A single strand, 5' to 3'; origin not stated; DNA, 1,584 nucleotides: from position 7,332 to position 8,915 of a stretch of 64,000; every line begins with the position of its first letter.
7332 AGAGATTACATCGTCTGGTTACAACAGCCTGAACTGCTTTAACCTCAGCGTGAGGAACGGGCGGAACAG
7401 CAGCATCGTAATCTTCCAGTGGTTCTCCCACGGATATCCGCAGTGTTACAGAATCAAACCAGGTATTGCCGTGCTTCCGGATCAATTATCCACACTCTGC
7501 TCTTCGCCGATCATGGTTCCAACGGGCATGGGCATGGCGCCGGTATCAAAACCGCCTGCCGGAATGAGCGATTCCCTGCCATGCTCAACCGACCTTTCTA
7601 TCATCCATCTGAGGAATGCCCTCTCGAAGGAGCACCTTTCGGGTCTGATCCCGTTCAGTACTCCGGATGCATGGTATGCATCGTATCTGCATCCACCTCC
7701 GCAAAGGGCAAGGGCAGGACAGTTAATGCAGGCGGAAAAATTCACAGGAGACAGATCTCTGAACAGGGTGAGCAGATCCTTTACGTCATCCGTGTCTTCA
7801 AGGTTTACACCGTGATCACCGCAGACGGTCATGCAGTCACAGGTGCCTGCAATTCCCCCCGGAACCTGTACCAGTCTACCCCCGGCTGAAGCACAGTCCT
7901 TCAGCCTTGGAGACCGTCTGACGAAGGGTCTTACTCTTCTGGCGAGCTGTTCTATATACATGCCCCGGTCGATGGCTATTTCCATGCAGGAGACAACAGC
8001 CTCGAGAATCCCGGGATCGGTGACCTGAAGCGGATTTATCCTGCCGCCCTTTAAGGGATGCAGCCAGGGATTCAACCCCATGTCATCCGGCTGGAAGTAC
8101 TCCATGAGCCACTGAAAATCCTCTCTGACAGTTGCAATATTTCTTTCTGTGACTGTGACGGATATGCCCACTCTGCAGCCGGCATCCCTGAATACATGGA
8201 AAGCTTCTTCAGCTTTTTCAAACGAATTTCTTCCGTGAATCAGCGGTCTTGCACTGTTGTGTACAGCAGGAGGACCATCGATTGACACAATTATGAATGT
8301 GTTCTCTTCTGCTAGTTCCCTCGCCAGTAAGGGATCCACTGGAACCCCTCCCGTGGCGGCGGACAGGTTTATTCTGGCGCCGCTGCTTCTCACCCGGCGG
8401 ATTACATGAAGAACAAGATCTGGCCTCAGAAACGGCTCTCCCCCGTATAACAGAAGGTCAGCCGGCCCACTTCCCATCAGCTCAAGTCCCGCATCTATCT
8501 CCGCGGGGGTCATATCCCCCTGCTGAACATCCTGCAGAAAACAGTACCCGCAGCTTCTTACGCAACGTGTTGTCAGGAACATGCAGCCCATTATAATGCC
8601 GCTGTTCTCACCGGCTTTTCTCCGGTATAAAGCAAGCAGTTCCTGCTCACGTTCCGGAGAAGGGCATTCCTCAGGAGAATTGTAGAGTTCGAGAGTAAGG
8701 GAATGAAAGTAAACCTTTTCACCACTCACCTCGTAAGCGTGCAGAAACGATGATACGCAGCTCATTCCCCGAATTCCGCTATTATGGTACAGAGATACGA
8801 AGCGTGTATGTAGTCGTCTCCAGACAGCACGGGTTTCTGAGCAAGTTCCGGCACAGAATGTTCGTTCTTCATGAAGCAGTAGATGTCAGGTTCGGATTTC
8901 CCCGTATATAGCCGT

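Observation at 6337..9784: Three tandem SPASM-domain radical-SAM enzymes with no precursor peptide nearby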

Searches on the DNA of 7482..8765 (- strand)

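Call 34: search_rna_families(sources=[L001, L017, L022, L030, L034, L038, L002], threshold=gathering)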
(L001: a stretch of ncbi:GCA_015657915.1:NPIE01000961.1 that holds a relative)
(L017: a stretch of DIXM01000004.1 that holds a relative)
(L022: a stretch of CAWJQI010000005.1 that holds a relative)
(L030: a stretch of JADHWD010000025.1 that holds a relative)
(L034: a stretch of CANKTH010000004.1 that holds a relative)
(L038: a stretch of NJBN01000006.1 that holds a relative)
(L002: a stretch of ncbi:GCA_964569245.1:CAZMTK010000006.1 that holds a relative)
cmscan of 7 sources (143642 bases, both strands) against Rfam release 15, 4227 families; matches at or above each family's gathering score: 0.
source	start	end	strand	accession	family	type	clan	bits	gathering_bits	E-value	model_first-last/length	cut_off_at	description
